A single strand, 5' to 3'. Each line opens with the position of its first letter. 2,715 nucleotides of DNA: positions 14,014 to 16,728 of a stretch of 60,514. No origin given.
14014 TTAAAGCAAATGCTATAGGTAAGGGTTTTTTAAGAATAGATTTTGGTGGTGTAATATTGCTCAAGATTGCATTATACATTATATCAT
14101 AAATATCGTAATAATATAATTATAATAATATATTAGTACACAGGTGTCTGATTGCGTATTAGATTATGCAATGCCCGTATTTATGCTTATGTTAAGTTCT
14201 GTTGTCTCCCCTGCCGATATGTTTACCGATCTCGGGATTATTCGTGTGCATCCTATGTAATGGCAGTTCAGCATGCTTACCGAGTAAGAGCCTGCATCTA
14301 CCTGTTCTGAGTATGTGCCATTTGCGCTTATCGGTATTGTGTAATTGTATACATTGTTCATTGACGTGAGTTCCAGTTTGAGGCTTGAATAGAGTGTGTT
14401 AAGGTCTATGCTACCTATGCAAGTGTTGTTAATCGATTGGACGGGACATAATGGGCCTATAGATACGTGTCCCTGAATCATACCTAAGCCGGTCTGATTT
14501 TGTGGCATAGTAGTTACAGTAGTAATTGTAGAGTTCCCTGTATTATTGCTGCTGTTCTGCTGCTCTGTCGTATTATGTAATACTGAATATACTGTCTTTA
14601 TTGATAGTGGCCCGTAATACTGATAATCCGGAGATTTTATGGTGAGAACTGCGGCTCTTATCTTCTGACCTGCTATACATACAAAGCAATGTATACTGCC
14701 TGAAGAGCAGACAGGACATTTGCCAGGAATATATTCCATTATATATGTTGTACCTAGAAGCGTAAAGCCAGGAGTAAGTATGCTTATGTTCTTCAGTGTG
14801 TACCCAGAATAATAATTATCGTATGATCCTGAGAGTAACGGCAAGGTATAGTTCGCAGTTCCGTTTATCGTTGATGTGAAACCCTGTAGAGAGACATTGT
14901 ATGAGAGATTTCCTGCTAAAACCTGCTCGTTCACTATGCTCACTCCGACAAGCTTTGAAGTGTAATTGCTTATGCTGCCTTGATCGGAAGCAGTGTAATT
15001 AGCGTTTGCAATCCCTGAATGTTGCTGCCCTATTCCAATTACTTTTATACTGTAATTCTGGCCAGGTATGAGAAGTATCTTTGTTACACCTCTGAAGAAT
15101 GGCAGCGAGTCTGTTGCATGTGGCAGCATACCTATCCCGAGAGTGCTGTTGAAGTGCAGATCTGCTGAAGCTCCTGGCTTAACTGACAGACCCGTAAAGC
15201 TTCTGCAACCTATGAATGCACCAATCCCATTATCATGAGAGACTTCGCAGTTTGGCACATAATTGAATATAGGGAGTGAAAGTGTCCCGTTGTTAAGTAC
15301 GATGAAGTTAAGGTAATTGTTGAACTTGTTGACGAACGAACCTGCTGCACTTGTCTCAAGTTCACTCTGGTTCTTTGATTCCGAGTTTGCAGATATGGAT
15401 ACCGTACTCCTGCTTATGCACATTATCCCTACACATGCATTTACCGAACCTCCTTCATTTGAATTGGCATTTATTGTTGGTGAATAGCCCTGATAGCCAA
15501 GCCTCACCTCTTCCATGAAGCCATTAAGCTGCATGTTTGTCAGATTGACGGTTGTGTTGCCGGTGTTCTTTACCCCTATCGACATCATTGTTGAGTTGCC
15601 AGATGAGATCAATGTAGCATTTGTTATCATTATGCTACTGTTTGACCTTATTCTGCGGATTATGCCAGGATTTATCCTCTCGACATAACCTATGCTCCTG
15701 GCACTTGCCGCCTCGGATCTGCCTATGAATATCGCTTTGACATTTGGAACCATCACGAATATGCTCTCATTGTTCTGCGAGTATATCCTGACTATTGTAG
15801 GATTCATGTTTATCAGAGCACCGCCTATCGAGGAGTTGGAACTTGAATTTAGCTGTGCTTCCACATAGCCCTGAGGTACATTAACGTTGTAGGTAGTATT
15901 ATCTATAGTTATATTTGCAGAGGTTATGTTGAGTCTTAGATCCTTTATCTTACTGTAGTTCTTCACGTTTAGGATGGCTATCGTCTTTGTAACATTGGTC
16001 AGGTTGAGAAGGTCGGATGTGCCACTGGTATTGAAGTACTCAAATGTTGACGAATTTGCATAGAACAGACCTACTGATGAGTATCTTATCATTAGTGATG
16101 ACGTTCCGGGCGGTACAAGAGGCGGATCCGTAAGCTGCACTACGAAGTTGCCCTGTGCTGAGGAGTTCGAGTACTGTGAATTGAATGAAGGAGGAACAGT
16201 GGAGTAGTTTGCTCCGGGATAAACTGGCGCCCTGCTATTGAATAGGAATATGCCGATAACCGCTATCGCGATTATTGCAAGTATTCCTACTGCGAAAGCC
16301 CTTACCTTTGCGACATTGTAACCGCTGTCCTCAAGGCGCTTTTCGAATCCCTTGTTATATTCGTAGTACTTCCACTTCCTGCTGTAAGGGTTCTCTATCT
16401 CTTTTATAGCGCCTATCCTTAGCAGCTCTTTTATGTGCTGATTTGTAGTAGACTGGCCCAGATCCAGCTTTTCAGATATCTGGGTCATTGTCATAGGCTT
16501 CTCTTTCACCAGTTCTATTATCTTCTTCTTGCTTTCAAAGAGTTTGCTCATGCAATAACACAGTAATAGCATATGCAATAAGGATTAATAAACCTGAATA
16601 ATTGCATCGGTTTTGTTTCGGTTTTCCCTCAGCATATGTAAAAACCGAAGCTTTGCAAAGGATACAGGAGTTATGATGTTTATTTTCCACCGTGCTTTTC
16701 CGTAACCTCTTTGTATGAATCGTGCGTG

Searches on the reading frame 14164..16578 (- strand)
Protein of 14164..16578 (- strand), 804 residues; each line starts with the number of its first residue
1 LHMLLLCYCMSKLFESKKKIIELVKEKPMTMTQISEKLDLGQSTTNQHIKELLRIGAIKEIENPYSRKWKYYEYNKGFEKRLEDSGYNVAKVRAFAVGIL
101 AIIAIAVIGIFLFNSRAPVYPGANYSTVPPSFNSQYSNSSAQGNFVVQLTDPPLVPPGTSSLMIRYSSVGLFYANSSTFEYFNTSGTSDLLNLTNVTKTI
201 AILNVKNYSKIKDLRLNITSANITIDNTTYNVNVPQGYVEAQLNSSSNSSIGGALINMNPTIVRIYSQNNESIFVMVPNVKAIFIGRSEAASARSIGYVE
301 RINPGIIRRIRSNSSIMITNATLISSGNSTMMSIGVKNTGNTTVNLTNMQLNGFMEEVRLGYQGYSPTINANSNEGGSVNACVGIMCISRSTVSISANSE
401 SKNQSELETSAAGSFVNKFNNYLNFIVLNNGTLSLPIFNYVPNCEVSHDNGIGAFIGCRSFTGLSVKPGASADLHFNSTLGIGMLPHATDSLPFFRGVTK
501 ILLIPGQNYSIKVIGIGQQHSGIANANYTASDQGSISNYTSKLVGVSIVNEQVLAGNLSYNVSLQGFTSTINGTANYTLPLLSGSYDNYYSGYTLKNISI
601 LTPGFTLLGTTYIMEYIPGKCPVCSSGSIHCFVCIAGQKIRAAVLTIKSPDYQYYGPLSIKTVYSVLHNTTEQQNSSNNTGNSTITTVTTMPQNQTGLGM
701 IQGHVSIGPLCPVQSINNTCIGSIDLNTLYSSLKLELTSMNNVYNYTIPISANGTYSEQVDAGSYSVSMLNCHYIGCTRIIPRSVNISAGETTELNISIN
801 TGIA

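Call 44: search_protein_families(library=pfam, proteins=[window:14164-16578:-], max_evalue=0.0001)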
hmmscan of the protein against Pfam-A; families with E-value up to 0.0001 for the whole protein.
window:14164-16578:- (804 aa): 3 families
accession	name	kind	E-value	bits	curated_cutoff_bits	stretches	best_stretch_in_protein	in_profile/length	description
PF01022.26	HTH_5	-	2.4e-06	27.7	22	1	17-56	4-43/47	Bacterial regulatory protein, arsR family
PF13412.12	HTH_24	-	1.2e-05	25.2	21.9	1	16-59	4-48/48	Winged helix-turn-helix DNA-binding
PF04545.22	Sigma70_r4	-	9.5e-05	22.3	24.1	0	9-51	1-43/50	Sigma-70, region 4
